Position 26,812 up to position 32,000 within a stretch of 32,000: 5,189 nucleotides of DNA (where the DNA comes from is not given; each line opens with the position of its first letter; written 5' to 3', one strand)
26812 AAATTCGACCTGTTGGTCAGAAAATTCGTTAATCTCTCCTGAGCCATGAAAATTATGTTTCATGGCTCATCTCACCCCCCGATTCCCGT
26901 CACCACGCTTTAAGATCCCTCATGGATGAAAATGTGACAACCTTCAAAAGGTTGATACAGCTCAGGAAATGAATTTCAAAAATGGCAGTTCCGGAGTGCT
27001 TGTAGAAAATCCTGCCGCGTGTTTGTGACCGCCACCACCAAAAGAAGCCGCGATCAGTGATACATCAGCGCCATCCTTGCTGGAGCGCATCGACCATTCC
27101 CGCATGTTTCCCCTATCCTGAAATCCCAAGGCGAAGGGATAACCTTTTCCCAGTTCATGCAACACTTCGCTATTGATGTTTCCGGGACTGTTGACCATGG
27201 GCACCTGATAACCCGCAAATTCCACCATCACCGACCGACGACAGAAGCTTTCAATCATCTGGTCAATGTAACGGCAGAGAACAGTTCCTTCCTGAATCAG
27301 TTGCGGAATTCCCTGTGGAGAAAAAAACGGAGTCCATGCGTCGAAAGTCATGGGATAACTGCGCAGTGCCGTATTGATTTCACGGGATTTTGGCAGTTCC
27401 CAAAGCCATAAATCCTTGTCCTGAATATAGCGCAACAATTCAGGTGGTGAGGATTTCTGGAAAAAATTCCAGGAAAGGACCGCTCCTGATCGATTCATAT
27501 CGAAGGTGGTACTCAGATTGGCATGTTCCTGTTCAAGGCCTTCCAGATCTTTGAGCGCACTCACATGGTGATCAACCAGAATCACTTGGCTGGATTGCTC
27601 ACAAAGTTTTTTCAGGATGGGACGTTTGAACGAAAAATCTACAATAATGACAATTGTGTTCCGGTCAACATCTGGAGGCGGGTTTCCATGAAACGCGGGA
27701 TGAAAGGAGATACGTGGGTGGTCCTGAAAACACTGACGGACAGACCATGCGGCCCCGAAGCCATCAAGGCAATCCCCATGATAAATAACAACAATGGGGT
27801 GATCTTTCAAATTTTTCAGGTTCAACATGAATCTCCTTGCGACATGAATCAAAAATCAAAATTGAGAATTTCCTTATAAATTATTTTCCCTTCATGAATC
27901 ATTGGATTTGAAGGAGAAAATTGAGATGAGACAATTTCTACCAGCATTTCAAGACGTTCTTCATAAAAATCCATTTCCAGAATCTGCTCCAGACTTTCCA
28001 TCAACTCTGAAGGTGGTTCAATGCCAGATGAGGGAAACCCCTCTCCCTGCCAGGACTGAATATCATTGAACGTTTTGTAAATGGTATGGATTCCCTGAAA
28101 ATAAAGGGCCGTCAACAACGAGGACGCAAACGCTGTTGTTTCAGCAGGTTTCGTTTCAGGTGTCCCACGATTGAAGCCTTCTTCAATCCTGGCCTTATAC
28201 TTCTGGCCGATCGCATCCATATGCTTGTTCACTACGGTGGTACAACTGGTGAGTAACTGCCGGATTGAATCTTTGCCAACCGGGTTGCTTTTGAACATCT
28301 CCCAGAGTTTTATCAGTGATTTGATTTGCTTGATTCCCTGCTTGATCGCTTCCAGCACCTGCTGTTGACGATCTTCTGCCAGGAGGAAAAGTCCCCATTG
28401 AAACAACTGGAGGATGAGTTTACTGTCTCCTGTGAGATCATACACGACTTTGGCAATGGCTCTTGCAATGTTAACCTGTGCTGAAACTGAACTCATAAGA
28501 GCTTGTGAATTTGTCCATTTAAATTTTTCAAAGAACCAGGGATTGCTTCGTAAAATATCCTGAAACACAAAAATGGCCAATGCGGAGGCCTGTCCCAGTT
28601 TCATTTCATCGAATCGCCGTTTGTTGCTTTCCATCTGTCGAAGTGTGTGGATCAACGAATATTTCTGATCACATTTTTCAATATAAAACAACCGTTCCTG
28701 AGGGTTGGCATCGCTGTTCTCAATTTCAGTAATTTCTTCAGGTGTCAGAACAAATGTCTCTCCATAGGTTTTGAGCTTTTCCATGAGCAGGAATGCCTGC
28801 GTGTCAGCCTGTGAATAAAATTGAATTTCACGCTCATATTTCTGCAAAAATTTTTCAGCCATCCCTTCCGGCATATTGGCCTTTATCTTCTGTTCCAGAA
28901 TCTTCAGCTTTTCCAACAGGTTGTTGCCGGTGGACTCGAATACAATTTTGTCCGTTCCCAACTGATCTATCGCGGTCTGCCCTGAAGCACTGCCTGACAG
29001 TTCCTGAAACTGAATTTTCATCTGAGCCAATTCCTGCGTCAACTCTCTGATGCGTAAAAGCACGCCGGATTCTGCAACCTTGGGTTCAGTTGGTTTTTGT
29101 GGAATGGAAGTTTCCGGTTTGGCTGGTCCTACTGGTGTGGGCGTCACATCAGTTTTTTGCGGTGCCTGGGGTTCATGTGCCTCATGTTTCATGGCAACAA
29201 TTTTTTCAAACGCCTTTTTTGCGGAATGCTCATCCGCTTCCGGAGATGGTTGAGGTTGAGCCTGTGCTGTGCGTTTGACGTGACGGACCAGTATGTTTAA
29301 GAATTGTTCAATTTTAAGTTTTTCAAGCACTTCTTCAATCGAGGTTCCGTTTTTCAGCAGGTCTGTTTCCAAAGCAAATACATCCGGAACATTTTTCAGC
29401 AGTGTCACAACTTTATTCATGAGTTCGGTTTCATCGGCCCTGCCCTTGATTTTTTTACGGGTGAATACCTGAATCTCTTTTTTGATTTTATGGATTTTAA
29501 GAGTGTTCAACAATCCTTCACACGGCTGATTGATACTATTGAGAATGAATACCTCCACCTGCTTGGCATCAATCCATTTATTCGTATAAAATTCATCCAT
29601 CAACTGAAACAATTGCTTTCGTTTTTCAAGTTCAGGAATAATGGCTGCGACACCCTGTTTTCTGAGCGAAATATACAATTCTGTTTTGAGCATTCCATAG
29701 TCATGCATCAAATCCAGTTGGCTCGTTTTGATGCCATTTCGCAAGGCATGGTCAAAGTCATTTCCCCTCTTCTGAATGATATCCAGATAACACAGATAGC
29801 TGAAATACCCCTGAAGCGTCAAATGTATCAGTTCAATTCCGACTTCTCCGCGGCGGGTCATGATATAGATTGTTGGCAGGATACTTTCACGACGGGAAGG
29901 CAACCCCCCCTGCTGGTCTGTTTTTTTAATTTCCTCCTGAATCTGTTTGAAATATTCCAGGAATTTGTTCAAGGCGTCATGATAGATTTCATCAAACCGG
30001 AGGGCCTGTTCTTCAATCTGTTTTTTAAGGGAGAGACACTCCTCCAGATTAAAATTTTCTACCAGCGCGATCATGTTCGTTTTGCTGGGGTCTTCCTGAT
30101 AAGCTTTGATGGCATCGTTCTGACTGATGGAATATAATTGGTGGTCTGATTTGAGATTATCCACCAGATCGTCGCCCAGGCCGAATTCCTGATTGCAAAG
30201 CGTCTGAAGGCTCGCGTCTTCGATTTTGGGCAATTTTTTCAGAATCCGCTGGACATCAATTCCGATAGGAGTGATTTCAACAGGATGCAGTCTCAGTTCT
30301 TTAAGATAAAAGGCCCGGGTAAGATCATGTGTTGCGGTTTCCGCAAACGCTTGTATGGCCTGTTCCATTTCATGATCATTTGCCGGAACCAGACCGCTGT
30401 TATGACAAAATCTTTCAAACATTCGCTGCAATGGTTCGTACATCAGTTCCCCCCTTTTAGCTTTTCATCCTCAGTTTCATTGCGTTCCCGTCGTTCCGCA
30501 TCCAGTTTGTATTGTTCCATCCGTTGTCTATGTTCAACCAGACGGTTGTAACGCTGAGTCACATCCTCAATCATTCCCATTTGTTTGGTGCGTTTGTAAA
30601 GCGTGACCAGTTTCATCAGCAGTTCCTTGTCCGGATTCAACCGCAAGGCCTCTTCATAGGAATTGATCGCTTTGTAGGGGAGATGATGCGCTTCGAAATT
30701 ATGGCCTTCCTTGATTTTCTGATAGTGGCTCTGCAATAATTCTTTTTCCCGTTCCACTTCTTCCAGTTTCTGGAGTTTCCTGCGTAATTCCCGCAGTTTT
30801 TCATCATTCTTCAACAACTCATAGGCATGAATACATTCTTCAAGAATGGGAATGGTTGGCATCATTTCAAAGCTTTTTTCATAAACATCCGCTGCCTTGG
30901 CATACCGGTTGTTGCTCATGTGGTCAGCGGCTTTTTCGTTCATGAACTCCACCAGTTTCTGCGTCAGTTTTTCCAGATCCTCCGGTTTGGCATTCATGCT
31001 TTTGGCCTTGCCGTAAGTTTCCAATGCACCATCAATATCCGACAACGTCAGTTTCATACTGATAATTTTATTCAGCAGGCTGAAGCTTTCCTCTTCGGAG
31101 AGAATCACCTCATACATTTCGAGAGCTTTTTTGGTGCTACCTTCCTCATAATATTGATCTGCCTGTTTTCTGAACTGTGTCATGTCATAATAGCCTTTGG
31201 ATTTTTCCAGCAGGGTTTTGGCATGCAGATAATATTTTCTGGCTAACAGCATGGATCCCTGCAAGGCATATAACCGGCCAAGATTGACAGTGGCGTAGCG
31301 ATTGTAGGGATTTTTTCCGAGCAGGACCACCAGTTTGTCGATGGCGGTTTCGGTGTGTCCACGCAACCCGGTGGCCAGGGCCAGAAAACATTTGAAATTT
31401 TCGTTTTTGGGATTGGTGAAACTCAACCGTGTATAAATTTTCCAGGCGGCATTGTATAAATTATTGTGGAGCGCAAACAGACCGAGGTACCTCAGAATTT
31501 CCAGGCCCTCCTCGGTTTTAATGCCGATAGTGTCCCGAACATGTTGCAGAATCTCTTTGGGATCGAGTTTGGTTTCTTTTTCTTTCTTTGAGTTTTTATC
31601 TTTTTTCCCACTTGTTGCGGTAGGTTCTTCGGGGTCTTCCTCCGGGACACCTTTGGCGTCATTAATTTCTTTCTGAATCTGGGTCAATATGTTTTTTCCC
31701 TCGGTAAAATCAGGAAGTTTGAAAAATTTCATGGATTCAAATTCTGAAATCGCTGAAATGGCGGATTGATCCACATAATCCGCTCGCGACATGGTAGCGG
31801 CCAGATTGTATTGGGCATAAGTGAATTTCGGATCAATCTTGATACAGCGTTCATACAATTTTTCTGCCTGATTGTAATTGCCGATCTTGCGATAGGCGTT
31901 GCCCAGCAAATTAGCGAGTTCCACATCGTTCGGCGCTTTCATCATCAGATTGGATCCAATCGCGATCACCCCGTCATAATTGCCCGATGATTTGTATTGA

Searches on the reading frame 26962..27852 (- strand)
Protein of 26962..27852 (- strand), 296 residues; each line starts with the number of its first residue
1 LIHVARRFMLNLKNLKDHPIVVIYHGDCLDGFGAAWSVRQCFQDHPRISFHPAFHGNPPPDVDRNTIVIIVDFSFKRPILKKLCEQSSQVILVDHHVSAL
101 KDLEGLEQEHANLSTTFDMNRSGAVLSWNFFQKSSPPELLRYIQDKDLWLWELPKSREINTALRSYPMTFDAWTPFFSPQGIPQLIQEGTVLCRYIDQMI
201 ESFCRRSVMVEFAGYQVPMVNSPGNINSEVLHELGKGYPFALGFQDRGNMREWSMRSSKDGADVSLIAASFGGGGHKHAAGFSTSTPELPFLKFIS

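Call 22: search_protein_families(library=pfam, proteins=[window:26962-27852:-], max_evalue=0.001)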
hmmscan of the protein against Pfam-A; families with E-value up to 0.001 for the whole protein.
window:26962-27852:- (296 aa): 2 families
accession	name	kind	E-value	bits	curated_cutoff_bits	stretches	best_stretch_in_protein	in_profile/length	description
PF02272.25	DHHA1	-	0.00011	23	25.9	1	251-286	45-85/102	DHHA1 domain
PF01368.27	DHH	-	0.00072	20.3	28.1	0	20-99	2-76/125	DHH family, N-terminal domain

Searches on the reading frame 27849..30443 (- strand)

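Call 22: search_protein_families(library=pfam, proteins=[window:27849-30443:-], max_evalue=0.001)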
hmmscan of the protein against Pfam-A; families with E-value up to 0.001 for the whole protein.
window:27849-30443:- (864 aa): 1 family
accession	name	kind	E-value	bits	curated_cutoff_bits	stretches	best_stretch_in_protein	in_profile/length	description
PF11505.13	DUF3216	-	0.00024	21.7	25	0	266-340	5-78/91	Protein of unknown function (DUF3216)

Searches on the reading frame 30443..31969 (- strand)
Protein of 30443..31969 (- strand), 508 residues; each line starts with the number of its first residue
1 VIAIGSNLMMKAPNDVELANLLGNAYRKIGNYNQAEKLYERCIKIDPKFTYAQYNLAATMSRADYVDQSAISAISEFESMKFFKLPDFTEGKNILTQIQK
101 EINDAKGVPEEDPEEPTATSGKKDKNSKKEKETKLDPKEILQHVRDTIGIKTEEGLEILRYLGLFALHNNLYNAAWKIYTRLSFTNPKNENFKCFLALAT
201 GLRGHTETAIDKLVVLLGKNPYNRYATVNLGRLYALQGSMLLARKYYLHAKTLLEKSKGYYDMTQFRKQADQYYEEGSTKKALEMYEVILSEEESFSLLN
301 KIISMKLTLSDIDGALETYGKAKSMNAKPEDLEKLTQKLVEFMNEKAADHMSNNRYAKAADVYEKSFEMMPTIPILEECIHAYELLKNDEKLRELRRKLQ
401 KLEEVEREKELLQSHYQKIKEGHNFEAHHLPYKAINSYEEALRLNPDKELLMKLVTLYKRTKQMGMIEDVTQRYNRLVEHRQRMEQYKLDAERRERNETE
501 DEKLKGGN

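Call 22: search_protein_families(library=pfam, proteins=[window:30443-31969:-], max_evalue=0.001)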
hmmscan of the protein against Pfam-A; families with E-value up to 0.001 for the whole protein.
window:30443-31969:- (508 aa): 13 families
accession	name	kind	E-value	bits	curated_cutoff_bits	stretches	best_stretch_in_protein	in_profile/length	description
PF07719.23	TPR_2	-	1.3e-15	56.5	27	1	17-48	2-33/34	Tetratricopeptide repeat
PF00515.34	TPR_1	-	6.1e-14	51.6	27.8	1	20-49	5-34/34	Tetratricopeptide repeat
PF13181.12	TPR_8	-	2.2e-12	46.5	25.7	1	18-48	3-33/34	Tetratricopeptide repeat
PF13424.12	TPR_12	-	3.5e-12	46.8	30.1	1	13-47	42-76/77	Tetratricopeptide repeat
PF13414.12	TPR_11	-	1.8e-11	44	26.8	1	23-60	1-38/42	TPR repeat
PF13428.12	TPR_14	-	5.5e-11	42.4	23.5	1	17-58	2-43/44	Tetratricopeptide repeat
PF14559.12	TPR_19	-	1.9e-10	41.4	25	1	7-53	16-62/68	Tetratricopeptide repeat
PF13432.12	TPR_16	-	3.4e-10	40.6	32.7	0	21-57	2-38/65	Tetratricopeptide repeat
PF13176.12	TPR_7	-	3.7e-09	36.4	27.9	1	21-46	4-29/36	Tetratricopeptide repeat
PF13431.12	TPR_17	-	1.1e-06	28.9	24.4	0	12-36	9-33/34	Tetratricopeptide repeat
PF23300.3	HEAT_Nup120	-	4e-06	27.2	29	1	245-341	86-170/170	Nucleoporin Nup120, HEAT repeats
PF24575.1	TPR_Slam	-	1.4e-05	25.9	35.2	0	26-61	57-92/104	Surface lipoprotein assembly modifier, N-terminal TPR repeats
PF13374.12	TPR_10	-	1.5e-05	25.3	27.5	1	19-45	5-31/42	Tetratricopeptide repeat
